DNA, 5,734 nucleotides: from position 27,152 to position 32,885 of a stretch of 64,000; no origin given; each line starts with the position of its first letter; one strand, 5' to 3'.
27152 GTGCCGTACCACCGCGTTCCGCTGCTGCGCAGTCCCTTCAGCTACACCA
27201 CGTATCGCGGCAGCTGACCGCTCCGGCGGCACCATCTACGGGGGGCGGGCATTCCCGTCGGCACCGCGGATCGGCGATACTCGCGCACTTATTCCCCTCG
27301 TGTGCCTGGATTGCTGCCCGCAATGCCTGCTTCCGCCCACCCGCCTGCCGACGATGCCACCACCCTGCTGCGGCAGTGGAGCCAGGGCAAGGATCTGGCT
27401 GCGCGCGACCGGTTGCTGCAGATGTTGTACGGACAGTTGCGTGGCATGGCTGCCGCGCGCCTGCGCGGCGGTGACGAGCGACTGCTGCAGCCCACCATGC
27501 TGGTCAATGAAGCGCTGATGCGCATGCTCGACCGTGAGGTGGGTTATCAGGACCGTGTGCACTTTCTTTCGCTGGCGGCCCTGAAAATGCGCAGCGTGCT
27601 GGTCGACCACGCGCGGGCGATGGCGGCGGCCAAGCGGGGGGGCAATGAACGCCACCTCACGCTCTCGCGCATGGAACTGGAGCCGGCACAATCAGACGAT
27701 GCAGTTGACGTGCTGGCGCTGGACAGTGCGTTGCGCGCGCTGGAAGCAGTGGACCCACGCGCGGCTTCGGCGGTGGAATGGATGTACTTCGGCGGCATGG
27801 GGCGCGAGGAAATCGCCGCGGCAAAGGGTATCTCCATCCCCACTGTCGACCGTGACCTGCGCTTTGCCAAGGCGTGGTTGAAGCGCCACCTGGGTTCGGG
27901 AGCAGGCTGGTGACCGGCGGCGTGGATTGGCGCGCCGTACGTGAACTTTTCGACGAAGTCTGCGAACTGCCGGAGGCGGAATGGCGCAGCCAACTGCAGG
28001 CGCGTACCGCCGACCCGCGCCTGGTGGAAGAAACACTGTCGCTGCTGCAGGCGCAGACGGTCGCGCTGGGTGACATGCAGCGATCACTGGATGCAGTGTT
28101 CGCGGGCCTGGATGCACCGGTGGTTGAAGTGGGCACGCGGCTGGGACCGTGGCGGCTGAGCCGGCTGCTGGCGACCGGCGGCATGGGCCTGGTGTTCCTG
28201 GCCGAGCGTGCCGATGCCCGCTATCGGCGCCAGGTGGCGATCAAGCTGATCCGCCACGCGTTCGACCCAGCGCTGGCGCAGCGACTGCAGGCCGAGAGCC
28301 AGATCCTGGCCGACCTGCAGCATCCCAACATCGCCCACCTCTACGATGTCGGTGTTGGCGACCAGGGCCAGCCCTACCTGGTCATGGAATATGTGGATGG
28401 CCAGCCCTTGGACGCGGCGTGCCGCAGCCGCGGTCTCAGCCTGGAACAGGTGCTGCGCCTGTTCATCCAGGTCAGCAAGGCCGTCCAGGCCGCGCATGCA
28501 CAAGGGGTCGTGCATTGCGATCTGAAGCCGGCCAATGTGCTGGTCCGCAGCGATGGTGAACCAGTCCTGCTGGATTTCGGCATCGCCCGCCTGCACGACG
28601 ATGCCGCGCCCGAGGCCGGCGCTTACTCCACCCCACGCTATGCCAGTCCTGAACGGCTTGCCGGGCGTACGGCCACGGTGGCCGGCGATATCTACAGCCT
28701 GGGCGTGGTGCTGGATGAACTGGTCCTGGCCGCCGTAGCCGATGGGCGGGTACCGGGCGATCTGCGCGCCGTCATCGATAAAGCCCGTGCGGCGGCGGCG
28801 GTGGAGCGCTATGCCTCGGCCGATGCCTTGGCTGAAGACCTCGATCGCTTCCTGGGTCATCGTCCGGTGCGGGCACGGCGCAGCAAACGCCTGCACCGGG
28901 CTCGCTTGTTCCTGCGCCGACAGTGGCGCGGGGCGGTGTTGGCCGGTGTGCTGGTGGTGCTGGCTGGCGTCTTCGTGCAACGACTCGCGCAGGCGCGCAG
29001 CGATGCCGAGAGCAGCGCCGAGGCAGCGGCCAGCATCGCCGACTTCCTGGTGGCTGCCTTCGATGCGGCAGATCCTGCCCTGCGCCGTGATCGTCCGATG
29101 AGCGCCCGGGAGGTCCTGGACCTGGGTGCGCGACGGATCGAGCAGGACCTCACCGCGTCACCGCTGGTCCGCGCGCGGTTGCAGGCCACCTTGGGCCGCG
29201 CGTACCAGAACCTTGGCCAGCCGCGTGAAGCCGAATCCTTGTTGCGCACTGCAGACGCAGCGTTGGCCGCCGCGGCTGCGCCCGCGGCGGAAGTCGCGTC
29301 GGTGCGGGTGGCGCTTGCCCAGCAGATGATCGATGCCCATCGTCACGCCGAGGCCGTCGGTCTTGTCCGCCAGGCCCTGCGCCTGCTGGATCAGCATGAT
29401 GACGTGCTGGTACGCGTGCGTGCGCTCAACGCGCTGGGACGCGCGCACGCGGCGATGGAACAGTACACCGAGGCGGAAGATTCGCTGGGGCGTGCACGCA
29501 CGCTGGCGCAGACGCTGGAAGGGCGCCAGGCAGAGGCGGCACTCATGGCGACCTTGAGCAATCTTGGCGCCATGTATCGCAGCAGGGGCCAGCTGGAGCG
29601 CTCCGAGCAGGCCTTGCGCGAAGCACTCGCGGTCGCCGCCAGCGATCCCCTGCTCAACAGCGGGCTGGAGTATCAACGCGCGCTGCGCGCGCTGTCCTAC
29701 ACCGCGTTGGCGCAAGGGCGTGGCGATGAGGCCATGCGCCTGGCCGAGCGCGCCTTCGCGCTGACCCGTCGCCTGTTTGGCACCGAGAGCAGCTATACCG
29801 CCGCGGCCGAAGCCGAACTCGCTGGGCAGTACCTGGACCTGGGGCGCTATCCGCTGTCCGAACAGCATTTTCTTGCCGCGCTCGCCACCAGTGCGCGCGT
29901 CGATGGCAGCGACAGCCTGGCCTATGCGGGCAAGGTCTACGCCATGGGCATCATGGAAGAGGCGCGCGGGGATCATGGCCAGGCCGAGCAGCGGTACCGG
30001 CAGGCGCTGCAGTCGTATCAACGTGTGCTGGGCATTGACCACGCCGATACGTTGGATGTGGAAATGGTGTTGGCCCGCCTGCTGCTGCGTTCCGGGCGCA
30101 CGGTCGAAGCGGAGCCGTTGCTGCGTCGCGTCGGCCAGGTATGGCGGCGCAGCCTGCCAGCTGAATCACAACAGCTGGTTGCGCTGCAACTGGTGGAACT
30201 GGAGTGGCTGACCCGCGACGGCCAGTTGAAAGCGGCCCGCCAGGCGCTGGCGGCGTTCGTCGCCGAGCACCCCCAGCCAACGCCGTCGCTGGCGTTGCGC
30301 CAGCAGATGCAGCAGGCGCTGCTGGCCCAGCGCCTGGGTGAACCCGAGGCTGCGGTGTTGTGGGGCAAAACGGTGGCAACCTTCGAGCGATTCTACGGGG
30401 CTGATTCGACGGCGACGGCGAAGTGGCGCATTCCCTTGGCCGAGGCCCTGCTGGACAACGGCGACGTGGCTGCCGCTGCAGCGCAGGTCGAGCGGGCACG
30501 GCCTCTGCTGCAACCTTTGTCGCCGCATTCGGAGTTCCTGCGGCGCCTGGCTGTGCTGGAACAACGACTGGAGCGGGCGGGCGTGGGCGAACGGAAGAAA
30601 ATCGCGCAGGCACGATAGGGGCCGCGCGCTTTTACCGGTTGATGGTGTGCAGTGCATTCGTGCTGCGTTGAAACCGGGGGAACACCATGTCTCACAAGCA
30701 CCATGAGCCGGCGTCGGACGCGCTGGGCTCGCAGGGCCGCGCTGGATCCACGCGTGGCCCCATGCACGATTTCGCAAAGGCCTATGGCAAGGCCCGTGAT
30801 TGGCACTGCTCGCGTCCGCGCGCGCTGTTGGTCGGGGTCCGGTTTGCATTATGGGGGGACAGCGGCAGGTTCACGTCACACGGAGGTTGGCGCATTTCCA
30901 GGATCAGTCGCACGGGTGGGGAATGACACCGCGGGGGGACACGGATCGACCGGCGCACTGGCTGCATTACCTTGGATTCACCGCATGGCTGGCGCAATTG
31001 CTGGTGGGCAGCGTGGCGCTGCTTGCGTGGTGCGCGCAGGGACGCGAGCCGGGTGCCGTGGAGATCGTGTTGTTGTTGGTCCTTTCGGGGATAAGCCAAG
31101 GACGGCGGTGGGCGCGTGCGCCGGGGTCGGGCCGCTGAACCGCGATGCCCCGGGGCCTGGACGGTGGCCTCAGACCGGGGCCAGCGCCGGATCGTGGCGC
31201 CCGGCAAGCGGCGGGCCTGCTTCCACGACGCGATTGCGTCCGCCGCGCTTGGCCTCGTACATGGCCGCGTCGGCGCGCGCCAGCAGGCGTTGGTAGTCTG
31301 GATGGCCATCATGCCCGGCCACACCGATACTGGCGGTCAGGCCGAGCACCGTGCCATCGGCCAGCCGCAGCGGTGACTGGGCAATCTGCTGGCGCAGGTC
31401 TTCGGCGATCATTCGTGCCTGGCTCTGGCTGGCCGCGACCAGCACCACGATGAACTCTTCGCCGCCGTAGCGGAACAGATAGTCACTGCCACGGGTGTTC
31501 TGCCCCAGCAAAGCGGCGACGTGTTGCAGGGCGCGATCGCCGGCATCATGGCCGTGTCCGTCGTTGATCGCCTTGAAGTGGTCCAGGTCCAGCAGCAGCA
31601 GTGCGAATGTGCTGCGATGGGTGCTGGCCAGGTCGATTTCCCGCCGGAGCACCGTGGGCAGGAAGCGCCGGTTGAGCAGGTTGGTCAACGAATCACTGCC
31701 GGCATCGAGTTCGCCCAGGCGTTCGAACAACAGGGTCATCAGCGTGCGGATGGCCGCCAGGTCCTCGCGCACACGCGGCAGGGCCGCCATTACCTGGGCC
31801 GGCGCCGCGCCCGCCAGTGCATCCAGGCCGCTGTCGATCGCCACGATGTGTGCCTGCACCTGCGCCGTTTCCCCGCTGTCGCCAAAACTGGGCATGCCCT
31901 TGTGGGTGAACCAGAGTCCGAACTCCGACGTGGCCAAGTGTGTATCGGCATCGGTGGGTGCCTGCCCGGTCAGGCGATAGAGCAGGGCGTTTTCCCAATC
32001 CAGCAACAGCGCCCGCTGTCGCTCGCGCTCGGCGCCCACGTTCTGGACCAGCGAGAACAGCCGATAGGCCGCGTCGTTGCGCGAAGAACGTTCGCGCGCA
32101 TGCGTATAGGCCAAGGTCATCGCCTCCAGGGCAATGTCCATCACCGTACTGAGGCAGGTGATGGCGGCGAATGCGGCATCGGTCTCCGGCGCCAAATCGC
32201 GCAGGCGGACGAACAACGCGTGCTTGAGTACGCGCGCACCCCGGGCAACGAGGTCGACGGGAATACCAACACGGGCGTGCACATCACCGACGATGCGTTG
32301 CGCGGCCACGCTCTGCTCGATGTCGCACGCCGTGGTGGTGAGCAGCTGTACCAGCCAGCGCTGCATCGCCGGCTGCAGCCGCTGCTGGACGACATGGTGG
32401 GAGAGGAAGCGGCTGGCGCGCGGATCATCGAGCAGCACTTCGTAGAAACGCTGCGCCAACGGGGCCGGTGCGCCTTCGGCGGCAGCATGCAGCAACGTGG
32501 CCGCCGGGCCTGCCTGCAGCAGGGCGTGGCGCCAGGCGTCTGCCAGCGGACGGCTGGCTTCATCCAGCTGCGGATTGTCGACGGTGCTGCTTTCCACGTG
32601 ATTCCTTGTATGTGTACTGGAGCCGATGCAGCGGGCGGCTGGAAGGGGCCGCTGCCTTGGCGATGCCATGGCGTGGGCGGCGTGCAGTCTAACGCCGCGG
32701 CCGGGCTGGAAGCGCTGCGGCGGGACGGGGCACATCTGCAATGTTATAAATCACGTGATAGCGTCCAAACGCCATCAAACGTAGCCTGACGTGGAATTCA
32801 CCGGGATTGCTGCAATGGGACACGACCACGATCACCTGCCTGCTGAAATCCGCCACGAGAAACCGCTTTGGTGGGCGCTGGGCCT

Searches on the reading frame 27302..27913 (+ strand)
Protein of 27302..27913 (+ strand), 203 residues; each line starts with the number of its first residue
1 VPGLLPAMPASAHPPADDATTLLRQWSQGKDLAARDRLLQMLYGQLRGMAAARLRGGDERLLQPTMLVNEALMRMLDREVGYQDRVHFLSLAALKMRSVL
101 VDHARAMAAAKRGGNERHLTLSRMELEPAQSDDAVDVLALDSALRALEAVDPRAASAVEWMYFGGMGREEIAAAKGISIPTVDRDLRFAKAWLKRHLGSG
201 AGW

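Call 45: search_protein_families(library=pfam, proteins=[window:27302-27913:+], max_evalue=0.0001)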
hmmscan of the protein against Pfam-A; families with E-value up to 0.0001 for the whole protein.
window:27302-27913:+ (203 aa): 2 families
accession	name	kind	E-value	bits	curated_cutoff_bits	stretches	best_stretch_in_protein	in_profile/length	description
PF07638.17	Sigma70_ECF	-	1.8e-37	129.4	21.1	1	18-197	3-183/185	ECF sigma factor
PF08281.18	Sigma70_r4_2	-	3.4e-07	30.2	25.7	1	142-193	3-54/54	Sigma-70, region 4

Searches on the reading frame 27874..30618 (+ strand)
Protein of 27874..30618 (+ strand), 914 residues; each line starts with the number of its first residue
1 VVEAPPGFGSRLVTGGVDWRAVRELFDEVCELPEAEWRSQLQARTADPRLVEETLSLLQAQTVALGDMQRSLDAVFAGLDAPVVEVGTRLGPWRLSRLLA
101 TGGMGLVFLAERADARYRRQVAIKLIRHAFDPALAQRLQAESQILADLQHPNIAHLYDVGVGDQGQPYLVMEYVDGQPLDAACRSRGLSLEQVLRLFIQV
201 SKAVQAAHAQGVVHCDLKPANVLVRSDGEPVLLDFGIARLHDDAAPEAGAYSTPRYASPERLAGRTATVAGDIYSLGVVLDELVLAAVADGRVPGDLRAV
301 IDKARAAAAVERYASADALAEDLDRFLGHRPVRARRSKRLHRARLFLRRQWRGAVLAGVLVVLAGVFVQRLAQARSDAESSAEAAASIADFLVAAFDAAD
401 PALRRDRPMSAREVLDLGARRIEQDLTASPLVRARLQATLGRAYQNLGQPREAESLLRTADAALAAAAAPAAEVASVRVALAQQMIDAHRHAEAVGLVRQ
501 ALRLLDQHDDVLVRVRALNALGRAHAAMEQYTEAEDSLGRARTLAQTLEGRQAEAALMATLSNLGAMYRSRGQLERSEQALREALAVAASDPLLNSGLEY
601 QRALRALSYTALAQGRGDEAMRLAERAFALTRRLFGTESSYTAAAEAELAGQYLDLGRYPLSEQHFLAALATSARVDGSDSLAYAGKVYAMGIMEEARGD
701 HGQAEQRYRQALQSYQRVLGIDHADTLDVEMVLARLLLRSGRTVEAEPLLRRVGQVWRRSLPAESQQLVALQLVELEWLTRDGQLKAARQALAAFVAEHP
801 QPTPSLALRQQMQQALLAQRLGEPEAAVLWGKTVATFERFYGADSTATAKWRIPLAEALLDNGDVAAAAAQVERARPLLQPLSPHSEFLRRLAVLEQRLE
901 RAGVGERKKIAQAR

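Call 45: search_protein_families(library=pfam, proteins=[window:27874-30618:+], max_evalue=0.0001)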
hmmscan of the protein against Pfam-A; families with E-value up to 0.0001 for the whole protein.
window:27874-30618:+ (914 aa): 13 families
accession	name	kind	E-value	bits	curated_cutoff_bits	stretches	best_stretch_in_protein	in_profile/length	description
PF00069.31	Pkinase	-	1.1e-35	123.7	31.7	1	96-285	4-192/263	Protein kinase domain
PF13424.12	TPR_12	-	1.4e-28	99.3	30.1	3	689-752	6-70/77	Tetratricopeptide repeat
PF07714.23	PK_Tyr_Ser-Thr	-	2.4e-27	96.3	23.1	1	95-285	3-199/258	Protein tyrosine and serine/threonine kinase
PF13374.12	TPR_10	-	9.3e-23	80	27.5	3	558-587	2-31/42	Tetratricopeptide repeat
PF03109.22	ABC1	-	2.2e-11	43.8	22.9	1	166-240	142-216/244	ABC1 atypical kinase-like domain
PF00515.34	TPR_1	-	1.1e-10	41.3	27.8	0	560-587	3-30/34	Tetratricopeptide repeat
PF07719.23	TPR_2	-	1.5e-10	40.8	27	0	516-545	2-31/34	Tetratricopeptide repeat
PF13176.12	TPR_7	-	3.3e-09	36.5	27.9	0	560-588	1-29/36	Tetratricopeptide repeat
PF13181.12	TPR_8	-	5.9e-07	29.6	25.7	0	434-460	1-27/34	Tetratricopeptide repeat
PF13428.12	TPR_14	-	2e-06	28.3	23.5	0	435-464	2-31/44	Tetratricopeptide repeat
PF14559.12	TPR_19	-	2.6e-05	24.9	25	0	704-753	3-51/68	Tetratricopeptide repeat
PF01163.29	RIO1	-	2.7e-05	24.3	22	1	168-236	82-149/187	RIO domain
PF24885.1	TPR_NPHP3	-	7.4e-05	22.7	100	0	696-763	152-219/239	Nephrocystin-3 TPR domain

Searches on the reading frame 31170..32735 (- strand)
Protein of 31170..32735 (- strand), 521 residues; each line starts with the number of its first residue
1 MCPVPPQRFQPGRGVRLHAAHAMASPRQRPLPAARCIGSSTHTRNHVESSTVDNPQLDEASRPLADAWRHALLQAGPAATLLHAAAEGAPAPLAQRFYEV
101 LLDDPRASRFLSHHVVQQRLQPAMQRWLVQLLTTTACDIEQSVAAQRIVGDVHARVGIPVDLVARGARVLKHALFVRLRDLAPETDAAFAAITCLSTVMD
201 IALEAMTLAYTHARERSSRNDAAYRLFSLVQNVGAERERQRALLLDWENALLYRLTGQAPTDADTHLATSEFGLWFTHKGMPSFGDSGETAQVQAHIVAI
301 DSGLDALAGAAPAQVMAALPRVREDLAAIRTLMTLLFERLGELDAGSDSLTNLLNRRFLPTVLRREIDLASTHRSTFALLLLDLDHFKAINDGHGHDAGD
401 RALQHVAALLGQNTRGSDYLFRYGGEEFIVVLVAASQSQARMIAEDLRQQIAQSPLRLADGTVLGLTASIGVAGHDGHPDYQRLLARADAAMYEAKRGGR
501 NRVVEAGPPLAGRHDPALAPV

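Call 45: search_protein_families(library=pfam, proteins=[window:31170-32735:-], max_evalue=0.0001)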
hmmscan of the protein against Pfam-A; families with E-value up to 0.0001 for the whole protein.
window:31170-32735:- (521 aa): 3 families
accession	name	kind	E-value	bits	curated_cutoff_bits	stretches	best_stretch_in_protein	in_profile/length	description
PF00990.26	GGDEF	-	1.9e-44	151.7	23.8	1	347-502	3-161/161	Diguanylate cyclase, GGDEF domain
PF21118.2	DosC_2nd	-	1e-19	71.1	31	1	236-338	2-109/110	DosC CZB-like middle domain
PF11563.14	Protoglobin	-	8.6e-10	39.3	25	1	92-215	35-157/158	Protoglobin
